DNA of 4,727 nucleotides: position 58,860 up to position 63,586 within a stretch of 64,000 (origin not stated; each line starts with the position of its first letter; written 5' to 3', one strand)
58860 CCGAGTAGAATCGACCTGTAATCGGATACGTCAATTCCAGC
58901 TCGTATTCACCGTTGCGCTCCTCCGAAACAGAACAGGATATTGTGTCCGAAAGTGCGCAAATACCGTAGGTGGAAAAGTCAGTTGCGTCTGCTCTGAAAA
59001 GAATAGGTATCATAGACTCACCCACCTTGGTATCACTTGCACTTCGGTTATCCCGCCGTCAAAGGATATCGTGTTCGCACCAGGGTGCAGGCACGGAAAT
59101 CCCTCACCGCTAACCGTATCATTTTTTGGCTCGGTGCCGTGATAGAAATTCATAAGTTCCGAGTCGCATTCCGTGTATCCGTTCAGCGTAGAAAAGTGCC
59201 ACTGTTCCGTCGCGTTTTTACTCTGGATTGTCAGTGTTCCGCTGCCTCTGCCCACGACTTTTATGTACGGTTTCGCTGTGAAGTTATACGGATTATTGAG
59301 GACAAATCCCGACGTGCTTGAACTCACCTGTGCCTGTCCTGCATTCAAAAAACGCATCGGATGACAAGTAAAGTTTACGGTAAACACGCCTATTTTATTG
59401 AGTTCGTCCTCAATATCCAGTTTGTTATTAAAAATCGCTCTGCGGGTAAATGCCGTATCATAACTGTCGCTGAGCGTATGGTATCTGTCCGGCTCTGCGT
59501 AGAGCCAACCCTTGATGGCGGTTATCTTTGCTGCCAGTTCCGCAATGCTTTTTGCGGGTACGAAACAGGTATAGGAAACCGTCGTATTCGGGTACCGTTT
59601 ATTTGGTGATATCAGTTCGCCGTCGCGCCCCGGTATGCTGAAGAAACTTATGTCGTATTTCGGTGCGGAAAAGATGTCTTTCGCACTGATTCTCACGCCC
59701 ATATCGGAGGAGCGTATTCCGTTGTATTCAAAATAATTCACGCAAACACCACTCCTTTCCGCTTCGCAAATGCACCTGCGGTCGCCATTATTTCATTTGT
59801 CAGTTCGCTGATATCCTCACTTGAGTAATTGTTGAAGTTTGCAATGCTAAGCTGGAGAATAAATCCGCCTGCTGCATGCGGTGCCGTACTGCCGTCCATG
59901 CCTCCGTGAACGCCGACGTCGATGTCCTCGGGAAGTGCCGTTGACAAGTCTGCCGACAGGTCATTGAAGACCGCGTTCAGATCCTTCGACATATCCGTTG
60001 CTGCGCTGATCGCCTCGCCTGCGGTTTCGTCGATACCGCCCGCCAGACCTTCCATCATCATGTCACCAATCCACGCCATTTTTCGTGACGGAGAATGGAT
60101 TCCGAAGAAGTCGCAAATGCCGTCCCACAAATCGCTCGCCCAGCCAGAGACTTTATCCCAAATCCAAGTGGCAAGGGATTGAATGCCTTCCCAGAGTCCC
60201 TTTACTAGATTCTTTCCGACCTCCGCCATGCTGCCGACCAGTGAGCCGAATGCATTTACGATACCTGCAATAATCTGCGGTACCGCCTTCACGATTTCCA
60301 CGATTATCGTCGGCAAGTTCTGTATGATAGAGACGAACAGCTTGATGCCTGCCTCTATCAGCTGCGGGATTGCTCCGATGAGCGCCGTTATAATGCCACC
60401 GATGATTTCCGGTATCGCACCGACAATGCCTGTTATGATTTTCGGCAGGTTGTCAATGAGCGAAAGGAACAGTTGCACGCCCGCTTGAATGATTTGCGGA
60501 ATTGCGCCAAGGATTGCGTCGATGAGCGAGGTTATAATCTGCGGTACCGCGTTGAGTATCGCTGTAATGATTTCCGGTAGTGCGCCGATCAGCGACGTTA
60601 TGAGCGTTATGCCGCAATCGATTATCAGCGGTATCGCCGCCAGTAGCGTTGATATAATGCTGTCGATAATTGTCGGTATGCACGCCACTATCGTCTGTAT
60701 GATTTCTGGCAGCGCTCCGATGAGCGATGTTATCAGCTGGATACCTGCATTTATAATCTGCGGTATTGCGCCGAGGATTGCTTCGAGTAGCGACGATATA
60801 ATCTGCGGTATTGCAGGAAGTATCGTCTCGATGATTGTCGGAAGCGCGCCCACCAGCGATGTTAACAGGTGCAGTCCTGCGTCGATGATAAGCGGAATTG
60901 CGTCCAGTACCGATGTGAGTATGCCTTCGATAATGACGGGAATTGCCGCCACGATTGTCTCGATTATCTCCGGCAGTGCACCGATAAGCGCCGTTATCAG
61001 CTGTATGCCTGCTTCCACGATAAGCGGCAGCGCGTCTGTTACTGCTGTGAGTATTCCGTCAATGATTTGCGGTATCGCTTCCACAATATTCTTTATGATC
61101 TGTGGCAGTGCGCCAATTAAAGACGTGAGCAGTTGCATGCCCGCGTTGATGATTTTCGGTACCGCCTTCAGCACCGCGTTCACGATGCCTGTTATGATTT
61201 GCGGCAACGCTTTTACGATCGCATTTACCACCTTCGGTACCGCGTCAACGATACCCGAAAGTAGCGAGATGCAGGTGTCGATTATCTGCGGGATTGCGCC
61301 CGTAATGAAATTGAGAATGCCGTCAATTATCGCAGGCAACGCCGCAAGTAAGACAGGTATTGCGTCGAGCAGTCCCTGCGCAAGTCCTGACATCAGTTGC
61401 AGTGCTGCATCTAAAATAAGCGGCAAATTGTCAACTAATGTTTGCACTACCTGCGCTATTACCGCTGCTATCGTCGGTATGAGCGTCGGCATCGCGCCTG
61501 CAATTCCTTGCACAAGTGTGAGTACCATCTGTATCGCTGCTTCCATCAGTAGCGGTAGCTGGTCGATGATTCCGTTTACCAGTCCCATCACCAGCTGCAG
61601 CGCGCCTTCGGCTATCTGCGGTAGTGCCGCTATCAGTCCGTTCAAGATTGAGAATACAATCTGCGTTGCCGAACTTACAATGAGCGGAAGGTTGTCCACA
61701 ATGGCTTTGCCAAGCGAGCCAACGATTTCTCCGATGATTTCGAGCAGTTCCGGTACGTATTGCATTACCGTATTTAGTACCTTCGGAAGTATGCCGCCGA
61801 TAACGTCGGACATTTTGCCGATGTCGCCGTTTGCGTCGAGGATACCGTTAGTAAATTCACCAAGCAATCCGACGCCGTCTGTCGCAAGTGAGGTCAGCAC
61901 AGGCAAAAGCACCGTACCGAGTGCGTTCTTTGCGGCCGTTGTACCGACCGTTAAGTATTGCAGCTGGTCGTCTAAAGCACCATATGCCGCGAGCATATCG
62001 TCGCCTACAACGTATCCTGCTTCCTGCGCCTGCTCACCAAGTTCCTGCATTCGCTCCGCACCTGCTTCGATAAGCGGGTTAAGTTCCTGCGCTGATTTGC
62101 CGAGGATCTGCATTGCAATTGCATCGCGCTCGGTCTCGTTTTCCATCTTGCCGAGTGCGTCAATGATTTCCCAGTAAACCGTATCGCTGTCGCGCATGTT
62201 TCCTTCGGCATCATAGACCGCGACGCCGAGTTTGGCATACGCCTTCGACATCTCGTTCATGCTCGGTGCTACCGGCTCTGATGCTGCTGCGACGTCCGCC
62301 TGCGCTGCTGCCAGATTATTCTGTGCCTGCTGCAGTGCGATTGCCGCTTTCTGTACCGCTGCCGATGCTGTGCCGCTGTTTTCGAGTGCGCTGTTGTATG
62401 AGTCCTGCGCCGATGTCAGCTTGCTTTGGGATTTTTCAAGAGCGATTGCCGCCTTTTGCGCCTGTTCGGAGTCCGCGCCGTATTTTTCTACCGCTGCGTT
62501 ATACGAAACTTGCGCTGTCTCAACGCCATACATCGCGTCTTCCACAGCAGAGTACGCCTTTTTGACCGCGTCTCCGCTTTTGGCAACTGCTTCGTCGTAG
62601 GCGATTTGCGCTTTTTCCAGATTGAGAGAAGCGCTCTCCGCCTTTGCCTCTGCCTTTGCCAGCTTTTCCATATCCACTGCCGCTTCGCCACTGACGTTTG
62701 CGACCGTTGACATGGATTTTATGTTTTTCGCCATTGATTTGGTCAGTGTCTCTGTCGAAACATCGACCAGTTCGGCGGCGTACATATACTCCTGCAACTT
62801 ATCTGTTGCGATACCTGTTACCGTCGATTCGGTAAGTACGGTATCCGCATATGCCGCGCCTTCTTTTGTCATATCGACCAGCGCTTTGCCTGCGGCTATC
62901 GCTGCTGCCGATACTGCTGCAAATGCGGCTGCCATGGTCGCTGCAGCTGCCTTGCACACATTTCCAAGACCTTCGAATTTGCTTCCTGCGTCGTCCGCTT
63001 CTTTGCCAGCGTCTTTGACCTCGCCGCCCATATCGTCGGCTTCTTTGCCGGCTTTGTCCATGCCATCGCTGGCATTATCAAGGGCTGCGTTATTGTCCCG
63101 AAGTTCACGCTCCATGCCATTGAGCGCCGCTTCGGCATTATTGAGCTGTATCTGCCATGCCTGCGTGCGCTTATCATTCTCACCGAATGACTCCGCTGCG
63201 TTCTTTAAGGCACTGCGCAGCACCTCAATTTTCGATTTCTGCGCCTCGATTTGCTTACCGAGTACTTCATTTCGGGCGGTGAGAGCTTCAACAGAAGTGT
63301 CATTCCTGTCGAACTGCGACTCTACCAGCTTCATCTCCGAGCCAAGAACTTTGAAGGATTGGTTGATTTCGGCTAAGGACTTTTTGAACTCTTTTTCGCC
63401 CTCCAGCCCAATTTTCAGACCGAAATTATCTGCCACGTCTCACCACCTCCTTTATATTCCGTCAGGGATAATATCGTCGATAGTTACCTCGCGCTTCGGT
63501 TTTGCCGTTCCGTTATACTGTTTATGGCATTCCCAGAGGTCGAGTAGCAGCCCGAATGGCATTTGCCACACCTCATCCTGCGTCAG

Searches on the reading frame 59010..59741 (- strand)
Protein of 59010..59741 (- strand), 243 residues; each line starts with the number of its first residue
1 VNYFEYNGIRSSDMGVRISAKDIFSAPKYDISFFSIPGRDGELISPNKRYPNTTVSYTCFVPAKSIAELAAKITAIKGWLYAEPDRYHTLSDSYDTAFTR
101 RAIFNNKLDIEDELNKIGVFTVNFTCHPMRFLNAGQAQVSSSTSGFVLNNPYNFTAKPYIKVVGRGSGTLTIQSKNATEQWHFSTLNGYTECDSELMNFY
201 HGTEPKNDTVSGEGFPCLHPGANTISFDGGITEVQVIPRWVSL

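Call 75: search_protein_families(library=phrogs, proteins=[window:59010-59741:-], max_evalue=0.001)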
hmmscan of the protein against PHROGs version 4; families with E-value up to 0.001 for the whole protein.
window:59010-59741:- (243 aa): 2 families
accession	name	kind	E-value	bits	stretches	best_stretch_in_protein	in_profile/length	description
phrog_33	-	tail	2.1e-36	127.2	1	2-241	37-278/651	distal tail protein Dit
phrog_202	-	tail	0.00014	21.9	1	2-126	21-144/523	distal tail protein Dit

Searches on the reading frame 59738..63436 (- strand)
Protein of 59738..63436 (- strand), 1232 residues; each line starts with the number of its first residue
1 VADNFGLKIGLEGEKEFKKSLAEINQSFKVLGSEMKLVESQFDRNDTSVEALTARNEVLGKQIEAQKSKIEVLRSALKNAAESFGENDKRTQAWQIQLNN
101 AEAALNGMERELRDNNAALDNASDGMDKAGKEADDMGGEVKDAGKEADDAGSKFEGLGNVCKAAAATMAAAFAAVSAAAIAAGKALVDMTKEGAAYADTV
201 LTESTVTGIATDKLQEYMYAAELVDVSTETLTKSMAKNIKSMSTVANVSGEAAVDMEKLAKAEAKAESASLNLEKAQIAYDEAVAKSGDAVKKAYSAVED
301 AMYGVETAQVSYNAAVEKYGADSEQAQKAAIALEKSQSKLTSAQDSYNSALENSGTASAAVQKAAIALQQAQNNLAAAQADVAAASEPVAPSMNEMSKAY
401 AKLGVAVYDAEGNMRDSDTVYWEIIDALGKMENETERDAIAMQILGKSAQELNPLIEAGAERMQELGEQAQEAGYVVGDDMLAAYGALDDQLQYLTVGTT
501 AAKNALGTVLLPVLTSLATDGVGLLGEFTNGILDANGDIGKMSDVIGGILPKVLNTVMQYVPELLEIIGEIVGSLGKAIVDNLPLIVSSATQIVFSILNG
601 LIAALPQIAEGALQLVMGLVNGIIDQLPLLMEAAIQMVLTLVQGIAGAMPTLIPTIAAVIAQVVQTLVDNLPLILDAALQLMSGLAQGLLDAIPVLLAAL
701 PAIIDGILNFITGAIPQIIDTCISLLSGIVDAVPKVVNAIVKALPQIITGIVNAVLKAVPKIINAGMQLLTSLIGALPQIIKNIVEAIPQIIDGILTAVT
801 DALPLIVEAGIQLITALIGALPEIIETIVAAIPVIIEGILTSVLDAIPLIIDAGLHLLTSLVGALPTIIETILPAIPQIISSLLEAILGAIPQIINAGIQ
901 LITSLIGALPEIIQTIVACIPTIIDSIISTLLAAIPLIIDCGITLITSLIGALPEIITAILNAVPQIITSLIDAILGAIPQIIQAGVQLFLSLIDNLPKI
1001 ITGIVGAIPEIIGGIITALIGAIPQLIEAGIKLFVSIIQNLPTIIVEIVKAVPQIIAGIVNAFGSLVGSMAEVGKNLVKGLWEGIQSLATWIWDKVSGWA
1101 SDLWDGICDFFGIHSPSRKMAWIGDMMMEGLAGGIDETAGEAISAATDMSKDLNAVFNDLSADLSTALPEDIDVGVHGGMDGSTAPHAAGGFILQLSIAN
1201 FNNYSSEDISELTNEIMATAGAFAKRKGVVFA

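Call 75: search_protein_families(library=phrogs, proteins=[window:59738-63436:-], max_evalue=0.001)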
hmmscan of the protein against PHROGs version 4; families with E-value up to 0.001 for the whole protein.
window:59738-63436:- (1232 aa): 38 families (the best 25 are shown)
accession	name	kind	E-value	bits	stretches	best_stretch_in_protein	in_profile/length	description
phrog_58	-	tail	1.2e-102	346.4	2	769-1215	624-1039/1544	tail length tape measure protein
phrog_5493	-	tail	4.8e-99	334.1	3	828-1163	708-1037/1102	tail length tape measure protein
phrog_1272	-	tail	2.1e-69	235.6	3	383-1043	418-1076/1606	tail length tape measure protein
phrog_4372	-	tail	9e-63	213.3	5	550-682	1123-1255/1681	tail length tape measure protein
phrog_10613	-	tail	4.4e-50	171.7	1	1-187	6-198/237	tail length tape measure protein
phrog_1204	-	tail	1.2e-48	166.9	4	481-734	734-978/1483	tail protein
phrog_305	-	tail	3.1e-40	139.6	2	768-1164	390-763/1001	tail length tape measure protein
phrog_4200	-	tail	4.5e-40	138.8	3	526-813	277-527/732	tail length tape measure protein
phrog_33680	-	unknown function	1.7e-34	120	2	359-550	338-539/726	-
phrog_8462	-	tail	3.7e-33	116.2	2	299-805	33-469/672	tail length tape measure protein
phrog_24198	-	unknown function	9e-33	115.1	3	582-712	3-133/350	-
phrog_167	-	tail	3.7e-29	102.1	1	3-684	10-670/1555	tail length tape measure protein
phrog_5218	-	unknown function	1.7e-20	73.9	2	4-663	7-656/1599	-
phrog_1533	-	tail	8.1e-20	71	3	14-92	18-96/1688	tail length tape measure protein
phrog_4704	-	tail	9e-20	71.9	2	8-179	14-215/625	tail length tape measure protein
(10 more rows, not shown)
